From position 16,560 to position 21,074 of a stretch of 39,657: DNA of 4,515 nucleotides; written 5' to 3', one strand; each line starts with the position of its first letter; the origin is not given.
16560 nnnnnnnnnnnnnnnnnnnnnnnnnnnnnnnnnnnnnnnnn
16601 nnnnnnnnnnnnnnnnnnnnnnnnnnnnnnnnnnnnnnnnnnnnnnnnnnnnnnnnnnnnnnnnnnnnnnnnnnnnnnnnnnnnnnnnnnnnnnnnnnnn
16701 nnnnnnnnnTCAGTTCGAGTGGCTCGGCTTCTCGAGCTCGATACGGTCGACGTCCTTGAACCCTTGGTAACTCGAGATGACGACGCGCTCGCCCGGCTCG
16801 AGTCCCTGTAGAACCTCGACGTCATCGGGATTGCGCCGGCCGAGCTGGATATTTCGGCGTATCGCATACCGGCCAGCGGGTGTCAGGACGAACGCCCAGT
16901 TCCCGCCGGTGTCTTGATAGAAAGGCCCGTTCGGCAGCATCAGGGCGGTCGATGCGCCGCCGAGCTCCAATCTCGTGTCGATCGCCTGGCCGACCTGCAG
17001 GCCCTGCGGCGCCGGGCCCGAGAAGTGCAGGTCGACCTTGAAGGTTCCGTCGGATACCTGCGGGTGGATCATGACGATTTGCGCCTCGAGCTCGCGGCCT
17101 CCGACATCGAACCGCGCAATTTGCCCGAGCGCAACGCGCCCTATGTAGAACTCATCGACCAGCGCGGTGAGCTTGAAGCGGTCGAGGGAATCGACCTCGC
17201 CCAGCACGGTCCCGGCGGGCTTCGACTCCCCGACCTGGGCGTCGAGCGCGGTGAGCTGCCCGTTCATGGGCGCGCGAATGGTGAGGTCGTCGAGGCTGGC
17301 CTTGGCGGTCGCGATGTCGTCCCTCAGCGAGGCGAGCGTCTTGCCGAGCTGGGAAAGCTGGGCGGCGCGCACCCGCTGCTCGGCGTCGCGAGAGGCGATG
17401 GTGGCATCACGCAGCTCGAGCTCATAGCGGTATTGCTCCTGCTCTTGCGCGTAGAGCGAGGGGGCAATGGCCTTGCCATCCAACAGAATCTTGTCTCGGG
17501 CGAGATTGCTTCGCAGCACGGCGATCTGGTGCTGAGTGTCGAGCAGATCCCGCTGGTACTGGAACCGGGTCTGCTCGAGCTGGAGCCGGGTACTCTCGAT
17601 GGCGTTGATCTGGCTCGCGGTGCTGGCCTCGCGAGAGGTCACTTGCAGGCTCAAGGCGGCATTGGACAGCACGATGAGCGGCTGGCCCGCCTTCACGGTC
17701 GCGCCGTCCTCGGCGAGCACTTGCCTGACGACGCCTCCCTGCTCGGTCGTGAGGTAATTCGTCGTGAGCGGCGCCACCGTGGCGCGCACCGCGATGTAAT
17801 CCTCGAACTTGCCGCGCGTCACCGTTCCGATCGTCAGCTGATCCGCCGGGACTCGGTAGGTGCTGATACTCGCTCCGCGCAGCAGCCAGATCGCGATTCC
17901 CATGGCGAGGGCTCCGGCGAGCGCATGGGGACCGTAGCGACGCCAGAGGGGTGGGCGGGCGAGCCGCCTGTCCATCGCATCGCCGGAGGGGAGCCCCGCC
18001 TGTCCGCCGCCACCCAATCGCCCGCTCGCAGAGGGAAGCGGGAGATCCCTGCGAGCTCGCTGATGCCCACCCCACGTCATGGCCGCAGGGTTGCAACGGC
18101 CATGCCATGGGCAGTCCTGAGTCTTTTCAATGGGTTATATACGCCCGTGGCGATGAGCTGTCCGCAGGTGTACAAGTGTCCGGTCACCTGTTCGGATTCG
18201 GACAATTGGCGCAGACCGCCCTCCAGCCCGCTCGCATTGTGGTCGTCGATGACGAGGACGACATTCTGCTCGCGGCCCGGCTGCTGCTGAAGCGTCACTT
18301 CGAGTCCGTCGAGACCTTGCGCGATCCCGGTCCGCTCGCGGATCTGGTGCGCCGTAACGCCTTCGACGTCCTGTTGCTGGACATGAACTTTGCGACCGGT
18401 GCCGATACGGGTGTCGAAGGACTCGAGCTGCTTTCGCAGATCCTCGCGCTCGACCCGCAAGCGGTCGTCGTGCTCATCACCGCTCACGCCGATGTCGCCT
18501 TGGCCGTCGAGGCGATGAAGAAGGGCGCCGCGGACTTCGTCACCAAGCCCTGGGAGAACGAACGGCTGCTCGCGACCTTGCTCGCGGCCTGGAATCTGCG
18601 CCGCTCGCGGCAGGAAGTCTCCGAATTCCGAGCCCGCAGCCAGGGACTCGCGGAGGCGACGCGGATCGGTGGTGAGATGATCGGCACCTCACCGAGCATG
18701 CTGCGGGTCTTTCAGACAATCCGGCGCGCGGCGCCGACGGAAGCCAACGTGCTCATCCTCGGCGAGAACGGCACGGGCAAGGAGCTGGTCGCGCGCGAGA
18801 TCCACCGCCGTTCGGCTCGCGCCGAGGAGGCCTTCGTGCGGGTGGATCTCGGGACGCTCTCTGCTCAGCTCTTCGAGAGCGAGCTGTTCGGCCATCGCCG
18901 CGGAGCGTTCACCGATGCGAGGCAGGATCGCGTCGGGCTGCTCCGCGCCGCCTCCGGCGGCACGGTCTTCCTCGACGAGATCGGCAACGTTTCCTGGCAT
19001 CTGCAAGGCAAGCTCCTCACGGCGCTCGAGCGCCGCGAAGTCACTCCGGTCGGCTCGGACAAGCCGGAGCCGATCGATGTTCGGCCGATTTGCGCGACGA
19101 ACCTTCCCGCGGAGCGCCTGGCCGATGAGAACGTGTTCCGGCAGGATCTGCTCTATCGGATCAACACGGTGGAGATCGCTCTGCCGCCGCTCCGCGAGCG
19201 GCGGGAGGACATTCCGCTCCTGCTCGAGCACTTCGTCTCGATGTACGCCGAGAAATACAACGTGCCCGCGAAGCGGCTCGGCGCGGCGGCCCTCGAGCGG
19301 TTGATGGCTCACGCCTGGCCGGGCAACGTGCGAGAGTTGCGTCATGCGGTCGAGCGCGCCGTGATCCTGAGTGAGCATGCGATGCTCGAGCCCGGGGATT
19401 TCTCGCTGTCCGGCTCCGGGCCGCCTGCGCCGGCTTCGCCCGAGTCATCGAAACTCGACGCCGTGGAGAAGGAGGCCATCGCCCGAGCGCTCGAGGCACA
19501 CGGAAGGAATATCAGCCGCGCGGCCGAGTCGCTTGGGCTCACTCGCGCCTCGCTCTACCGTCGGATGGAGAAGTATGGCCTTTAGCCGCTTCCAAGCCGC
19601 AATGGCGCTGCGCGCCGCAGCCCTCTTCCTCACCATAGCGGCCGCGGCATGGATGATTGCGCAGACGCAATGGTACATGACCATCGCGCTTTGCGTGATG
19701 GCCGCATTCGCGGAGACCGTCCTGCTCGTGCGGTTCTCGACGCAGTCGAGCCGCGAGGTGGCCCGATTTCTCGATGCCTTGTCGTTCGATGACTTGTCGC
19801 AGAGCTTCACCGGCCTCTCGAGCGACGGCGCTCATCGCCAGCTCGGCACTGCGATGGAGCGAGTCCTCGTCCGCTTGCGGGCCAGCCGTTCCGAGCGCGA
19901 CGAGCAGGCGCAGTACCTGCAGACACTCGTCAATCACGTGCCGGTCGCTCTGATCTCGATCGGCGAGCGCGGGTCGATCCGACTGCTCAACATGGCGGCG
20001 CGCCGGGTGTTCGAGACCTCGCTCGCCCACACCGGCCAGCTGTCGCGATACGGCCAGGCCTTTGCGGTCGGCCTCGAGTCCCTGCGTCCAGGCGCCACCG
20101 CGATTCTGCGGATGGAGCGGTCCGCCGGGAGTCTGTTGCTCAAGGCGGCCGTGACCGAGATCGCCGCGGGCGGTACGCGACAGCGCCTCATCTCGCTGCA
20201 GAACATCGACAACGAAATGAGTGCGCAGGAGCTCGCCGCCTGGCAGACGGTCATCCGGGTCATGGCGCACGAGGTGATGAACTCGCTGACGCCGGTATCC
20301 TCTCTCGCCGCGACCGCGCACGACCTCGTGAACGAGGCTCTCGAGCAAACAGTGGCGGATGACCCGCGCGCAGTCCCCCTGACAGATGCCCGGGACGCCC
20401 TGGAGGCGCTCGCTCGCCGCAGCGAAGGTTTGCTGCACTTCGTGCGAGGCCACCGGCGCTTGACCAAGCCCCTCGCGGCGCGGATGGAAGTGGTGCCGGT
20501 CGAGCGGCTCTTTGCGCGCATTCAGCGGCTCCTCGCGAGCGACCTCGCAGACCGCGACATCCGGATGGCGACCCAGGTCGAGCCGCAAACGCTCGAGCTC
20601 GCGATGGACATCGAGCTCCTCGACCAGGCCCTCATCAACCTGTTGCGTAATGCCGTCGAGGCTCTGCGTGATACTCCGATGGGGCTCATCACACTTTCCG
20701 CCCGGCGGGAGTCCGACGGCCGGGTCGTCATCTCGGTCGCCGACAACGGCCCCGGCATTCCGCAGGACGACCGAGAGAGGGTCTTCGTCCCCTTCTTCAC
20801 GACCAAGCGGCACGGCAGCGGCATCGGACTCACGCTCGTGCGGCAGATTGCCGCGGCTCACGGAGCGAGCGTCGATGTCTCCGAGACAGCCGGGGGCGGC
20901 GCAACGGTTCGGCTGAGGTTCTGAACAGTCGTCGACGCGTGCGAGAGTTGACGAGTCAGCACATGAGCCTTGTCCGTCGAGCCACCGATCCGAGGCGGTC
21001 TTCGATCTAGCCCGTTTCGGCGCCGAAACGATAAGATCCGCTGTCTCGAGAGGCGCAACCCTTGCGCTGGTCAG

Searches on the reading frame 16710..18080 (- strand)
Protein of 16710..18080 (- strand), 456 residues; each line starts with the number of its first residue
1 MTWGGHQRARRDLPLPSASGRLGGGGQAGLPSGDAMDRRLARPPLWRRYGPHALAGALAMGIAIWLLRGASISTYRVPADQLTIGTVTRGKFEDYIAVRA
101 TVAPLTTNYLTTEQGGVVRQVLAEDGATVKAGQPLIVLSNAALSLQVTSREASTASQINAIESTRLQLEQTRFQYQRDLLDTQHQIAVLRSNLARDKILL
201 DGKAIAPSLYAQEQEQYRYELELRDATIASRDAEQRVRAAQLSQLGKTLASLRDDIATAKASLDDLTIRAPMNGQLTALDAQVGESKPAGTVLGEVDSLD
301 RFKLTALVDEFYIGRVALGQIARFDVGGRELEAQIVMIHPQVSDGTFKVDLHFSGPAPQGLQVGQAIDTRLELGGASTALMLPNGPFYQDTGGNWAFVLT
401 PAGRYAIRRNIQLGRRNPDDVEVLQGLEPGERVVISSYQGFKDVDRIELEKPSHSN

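Call 10: search_protein_families(library=pfam, proteins=[window:16710-18080:-])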
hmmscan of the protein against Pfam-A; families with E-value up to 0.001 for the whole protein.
window:16710-18080:- (456 aa): 3 families
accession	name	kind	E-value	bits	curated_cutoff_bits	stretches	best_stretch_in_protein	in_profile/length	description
PF13437.12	HlyD_3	-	3e-11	44.4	22.2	1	267-361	1-103/106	HlyD family secretion protein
PF16576.10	HlyD_D23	-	2e-10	40.8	30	1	212-346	58-192/214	Barrel-sandwich domain of CusB or HlyD membrane-fusion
PF00364.28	Biotin_lipoyl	-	1.3e-05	25.4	22.1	0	111-138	46-73/73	Biotin-requiring enzyme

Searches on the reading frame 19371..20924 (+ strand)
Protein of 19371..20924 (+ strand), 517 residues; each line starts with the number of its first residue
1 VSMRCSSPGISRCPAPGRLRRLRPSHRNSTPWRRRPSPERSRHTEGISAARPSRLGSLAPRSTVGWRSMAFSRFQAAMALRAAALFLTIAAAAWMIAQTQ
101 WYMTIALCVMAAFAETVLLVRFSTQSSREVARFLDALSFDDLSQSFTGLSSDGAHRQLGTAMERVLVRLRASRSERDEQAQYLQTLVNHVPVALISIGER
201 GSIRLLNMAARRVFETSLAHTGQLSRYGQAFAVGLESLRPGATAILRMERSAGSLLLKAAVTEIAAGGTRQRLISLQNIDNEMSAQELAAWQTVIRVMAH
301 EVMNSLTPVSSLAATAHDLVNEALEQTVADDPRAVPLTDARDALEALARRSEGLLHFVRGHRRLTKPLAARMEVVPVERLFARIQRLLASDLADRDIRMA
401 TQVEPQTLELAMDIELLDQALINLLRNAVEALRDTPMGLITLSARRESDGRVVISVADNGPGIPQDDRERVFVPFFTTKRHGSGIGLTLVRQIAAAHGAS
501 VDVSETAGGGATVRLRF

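Call 10: search_protein_families(library=pfam, proteins=[window:19371-20924:+])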
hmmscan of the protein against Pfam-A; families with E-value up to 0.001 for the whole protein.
window:19371-20924:+ (517 aa): 2 families
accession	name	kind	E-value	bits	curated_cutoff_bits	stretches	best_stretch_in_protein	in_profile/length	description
PF02518.31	HATPase_c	-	2.3e-24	86.4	26.4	1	413-517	2-107/111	Histidine kinase-, DNA gyrase B-, and HSP90-like ATPase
PF13581.12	HATPase_c_2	-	6e-05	23.5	27.4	1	424-516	39-126/127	Histidine kinase-like ATPase domain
